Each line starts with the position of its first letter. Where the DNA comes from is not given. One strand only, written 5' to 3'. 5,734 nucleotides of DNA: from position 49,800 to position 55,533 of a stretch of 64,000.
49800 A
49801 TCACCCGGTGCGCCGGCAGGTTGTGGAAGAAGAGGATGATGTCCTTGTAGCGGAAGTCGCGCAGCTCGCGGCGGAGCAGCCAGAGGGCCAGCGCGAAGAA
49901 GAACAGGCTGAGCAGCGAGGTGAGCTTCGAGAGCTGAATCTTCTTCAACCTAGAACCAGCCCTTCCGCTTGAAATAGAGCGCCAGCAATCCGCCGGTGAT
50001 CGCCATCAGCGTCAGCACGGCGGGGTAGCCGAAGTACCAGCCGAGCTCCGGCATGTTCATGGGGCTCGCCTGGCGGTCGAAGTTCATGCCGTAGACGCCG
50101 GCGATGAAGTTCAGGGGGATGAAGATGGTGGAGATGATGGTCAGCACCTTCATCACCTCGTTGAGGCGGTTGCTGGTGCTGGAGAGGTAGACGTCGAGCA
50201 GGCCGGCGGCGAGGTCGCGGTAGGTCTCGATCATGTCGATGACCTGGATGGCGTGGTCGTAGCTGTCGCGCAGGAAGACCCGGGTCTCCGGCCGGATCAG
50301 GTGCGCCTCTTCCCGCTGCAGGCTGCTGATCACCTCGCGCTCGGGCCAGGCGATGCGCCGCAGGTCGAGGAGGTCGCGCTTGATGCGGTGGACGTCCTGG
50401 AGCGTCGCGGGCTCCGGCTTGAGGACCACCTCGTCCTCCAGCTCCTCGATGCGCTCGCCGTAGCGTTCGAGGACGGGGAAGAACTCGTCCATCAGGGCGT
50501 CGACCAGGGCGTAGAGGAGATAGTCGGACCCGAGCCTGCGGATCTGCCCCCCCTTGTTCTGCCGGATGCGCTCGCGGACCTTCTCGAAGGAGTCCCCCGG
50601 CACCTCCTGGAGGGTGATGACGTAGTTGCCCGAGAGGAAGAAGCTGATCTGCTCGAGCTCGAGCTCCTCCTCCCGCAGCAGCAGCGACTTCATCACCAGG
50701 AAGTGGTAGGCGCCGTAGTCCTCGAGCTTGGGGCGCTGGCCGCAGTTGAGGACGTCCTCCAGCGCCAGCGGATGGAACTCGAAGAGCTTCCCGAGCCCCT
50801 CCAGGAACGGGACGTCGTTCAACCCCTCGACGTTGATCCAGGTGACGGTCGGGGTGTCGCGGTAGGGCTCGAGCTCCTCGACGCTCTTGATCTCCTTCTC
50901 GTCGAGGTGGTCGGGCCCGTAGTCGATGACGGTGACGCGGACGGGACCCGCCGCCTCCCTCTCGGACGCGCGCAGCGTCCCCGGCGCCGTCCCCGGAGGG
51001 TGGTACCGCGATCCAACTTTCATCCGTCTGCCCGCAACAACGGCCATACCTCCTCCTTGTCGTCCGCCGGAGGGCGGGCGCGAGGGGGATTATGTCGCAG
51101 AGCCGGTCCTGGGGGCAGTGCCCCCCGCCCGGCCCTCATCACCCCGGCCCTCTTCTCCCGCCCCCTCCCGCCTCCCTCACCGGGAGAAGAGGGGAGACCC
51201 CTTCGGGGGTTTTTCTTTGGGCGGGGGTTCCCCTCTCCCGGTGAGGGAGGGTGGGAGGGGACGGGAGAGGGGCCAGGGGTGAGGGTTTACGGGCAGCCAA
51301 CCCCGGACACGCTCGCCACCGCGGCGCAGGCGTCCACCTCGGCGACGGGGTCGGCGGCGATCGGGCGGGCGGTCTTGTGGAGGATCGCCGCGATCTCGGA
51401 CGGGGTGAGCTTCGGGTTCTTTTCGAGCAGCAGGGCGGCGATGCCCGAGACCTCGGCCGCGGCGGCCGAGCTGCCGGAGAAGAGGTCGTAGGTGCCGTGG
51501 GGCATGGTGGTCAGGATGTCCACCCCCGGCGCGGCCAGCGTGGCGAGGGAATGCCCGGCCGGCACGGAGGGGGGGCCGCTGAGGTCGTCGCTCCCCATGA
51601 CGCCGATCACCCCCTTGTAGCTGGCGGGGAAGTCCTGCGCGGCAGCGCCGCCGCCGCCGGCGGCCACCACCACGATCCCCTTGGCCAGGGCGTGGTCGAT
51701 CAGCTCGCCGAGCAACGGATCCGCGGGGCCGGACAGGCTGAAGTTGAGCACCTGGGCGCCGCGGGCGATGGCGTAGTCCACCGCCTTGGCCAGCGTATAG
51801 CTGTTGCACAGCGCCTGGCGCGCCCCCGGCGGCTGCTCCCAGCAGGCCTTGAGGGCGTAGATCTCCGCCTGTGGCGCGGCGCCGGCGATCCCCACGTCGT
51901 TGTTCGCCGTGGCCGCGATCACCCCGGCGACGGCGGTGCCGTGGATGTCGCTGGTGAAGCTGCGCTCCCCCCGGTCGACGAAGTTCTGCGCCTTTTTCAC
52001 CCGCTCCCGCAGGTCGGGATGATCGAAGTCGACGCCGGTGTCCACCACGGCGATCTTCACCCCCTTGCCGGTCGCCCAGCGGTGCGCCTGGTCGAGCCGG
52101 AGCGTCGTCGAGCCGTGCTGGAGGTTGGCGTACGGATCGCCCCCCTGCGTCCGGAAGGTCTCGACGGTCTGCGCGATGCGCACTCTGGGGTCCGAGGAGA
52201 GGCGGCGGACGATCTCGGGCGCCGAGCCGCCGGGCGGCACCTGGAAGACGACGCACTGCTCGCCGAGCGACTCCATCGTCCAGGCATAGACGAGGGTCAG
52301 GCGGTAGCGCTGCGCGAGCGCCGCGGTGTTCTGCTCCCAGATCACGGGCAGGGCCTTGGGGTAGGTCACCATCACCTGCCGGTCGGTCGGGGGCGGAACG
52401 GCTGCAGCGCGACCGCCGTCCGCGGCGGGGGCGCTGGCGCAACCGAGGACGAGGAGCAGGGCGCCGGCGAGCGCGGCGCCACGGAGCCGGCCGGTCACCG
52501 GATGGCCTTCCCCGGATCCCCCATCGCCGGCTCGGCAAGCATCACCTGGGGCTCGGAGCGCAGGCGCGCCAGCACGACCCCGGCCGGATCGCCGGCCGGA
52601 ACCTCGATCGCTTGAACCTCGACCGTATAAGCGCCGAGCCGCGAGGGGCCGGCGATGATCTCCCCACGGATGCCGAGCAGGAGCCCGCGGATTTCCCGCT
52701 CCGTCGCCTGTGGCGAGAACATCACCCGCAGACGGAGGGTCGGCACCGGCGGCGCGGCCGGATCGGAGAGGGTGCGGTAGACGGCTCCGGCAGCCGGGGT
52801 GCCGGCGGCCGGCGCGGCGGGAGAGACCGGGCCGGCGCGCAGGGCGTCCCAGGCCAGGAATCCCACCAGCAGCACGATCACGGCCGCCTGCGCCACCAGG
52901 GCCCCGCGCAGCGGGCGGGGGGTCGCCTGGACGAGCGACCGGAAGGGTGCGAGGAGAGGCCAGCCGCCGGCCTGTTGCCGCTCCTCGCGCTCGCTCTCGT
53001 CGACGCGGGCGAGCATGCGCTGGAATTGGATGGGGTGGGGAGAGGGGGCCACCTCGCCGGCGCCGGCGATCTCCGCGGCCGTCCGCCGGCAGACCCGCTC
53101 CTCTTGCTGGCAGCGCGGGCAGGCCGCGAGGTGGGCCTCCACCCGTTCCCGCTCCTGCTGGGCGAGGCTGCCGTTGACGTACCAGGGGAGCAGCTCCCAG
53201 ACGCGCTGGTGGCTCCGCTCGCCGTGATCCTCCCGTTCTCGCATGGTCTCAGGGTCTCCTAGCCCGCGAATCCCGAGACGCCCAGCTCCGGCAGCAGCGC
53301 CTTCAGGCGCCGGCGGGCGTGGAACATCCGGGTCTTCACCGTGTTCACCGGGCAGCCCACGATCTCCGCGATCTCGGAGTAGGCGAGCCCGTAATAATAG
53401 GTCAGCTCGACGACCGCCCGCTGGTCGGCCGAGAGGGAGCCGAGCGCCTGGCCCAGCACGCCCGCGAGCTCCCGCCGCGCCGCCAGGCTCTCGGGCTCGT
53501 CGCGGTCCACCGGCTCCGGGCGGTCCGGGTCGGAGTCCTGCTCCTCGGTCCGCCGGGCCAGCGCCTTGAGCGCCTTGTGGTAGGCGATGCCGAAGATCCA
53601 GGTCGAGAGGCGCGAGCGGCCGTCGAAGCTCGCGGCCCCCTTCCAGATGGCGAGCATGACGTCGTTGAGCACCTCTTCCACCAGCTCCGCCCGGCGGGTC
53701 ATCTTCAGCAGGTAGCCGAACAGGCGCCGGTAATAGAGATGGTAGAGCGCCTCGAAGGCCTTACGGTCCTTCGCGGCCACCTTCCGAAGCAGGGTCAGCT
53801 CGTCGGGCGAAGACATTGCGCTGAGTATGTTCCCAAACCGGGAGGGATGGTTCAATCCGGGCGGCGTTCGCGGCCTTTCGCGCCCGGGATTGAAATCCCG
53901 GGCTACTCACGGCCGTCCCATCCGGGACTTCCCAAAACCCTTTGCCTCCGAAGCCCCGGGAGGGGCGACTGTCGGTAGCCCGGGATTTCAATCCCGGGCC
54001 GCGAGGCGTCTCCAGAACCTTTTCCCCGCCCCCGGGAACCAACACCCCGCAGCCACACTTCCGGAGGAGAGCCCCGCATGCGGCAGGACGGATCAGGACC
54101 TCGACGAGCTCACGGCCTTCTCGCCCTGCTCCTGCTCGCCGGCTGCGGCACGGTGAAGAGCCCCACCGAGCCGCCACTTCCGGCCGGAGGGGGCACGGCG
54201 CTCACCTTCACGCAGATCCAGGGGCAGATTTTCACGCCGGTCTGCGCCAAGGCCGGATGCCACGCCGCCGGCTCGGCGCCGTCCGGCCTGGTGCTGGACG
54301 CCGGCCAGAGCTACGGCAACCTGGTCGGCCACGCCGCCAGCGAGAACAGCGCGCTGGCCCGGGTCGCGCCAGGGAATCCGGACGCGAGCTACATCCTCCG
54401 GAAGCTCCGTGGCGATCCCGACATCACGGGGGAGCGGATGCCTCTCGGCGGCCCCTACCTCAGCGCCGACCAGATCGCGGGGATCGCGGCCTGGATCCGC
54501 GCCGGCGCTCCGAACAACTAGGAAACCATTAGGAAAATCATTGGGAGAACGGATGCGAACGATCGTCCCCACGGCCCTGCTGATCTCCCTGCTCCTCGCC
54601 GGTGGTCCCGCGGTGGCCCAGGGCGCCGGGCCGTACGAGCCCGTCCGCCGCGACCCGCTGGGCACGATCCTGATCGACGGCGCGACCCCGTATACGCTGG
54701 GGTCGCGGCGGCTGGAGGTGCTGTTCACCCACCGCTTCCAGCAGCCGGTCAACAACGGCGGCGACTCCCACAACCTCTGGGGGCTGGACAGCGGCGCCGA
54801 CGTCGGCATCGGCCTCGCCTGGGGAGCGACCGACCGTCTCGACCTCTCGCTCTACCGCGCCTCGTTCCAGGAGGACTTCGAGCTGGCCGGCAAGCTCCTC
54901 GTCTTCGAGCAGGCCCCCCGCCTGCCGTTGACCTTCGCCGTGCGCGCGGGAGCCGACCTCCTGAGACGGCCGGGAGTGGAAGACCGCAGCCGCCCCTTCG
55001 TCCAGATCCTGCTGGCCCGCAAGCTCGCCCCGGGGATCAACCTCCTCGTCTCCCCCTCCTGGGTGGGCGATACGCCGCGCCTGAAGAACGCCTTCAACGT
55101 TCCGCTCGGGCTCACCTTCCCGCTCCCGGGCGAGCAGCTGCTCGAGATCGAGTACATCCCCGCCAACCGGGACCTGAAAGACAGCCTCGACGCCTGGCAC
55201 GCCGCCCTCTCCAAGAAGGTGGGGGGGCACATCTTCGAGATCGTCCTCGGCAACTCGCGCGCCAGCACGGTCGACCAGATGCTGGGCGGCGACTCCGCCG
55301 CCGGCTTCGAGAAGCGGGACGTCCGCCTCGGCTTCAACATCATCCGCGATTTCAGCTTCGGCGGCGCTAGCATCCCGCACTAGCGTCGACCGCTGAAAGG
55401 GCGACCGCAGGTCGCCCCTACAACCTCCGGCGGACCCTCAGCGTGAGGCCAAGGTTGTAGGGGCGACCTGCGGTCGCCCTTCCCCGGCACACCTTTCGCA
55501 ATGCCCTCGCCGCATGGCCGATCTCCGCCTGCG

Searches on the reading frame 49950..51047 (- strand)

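Call 27: search_protein_families(library=pfam, proteins=[window:49950-51047:-], max_evalue=0.0001)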
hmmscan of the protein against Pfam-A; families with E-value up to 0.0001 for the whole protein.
window:49950-51047:- (365 aa): 1 family
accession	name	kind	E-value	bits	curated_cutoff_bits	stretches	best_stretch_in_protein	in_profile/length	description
PF01544.23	CorA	-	7.2e-70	236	27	1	68-361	4-292/292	CorA-like Mg2+ transporter protein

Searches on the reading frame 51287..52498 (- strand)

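Call 26: search_protein_families(library=pfam, proteins=[window:51287-52498:-], max_evalue=0.0001)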
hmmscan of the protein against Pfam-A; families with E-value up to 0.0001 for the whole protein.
window:51287-52498:- (403 aa): 1 family
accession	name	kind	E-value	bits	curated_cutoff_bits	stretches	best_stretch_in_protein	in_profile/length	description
PF00082.27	Peptidase_S8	-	3.5e-42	145.1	21.8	1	144-377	1-273/288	Subtilase family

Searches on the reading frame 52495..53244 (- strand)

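Call 26: search_protein_families(library=pfam, proteins=[window:52495-53244:-], max_evalue=0.0001)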
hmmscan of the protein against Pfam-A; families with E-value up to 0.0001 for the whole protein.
window:52495-53244:- (249 aa): 1 family
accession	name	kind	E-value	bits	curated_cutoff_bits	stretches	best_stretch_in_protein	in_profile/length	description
PF13490.11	zf-HC2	-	1.8e-10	41.2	22.2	1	14-46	3-35/35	Putative zinc-finger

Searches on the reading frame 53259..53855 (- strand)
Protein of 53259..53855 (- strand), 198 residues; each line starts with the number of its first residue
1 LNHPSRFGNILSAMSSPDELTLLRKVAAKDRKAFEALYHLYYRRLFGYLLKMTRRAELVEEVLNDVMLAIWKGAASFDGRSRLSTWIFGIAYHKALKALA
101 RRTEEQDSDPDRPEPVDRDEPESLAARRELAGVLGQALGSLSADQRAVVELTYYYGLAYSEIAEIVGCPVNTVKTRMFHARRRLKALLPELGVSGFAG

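Call 26: search_protein_families(library=pfam, proteins=[window:53259-53855:-], max_evalue=0.0001)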
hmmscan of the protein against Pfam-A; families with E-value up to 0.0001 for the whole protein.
window:53259-53855:- (198 aa): 4 families
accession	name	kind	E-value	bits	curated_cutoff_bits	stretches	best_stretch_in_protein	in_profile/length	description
PF08281.18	Sigma70_r4_2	-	4.2e-17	62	25.7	1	134-184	4-54/54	Sigma-70, region 4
PF04542.20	Sigma70_r2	-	6e-13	48.8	24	1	37-103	1-69/71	Sigma-70 region 2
PF04545.22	Sigma70_r4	-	4.6e-12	45.7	24.1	1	137-185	1-49/50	Sigma-70, region 4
PF07638.17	Sigma70_ECF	-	2.2e-07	31.4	21.1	1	22-185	7-180/185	ECF sigma factor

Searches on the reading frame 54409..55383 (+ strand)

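Call 26: search_protein_families(library=pfam, proteins=[window:54409-55383:+], max_evalue=0.0001)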
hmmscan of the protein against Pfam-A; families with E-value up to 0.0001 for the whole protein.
window:54409-55383:+ (324 aa): 1 family
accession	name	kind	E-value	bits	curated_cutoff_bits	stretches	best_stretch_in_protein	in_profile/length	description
PF19089.6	DUF5777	-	6.5e-28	98.1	23.1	1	86-315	4-247/247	Membrane bound beta barrel domain (DUF5777)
